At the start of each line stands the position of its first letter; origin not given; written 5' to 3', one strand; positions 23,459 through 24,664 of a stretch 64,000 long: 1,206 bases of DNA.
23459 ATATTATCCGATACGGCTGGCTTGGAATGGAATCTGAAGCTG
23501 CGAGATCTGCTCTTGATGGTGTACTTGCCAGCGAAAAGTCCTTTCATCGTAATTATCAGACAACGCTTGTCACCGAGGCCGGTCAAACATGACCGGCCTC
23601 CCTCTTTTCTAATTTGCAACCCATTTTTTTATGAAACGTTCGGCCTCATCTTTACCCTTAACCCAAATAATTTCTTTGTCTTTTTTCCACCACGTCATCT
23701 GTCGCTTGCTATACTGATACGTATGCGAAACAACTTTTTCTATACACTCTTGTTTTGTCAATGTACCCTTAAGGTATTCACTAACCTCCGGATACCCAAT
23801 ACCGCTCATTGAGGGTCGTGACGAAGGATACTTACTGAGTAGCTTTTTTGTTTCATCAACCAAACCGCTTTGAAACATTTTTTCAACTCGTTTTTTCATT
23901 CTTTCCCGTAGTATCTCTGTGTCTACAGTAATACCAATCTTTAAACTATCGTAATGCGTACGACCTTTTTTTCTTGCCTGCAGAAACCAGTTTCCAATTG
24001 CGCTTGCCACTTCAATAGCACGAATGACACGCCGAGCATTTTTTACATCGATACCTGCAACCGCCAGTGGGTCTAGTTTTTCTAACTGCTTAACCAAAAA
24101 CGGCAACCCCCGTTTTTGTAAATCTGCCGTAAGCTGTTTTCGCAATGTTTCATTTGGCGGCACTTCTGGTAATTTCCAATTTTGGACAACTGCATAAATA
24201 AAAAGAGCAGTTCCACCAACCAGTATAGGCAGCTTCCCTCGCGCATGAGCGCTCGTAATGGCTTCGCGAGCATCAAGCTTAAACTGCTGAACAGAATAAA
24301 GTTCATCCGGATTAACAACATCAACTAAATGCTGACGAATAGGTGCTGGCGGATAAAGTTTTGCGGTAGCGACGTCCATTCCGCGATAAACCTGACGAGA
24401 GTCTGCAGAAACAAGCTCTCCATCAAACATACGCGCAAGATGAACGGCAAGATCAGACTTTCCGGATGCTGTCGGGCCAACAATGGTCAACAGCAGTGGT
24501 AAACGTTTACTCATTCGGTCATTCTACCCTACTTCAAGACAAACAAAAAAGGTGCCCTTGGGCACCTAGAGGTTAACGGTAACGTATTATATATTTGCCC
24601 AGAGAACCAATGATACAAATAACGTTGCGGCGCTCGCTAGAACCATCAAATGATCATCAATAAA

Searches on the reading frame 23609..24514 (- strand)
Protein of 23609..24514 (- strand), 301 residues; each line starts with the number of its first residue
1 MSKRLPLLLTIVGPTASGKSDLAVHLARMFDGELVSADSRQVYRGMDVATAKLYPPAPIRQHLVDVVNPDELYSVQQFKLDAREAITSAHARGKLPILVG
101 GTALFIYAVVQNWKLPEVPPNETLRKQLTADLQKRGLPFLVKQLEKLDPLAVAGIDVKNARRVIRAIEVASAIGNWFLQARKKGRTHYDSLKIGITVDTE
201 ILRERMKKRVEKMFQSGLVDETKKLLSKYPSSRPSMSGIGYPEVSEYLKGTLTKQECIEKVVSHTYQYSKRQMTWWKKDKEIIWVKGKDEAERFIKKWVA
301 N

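Call 44: search_protein_families(library=pfam, proteins=[window:23609-24514:-], max_evalue=0.001)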
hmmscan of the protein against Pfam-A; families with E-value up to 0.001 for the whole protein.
window:23609-24514:- (301 aa): 3 families
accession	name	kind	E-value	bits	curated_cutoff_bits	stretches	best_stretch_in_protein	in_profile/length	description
PF01715.23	IPPT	-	1.2e-69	235.1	23.6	1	41-279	1-243/243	IPP transferase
PF13238.12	AAA_18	-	0.00018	22.4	29.4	0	10-38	2-27/128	AAA domain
PF01745.22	IPT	-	0.00022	21.2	20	0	10-49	5-44/233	Isopentenyl transferase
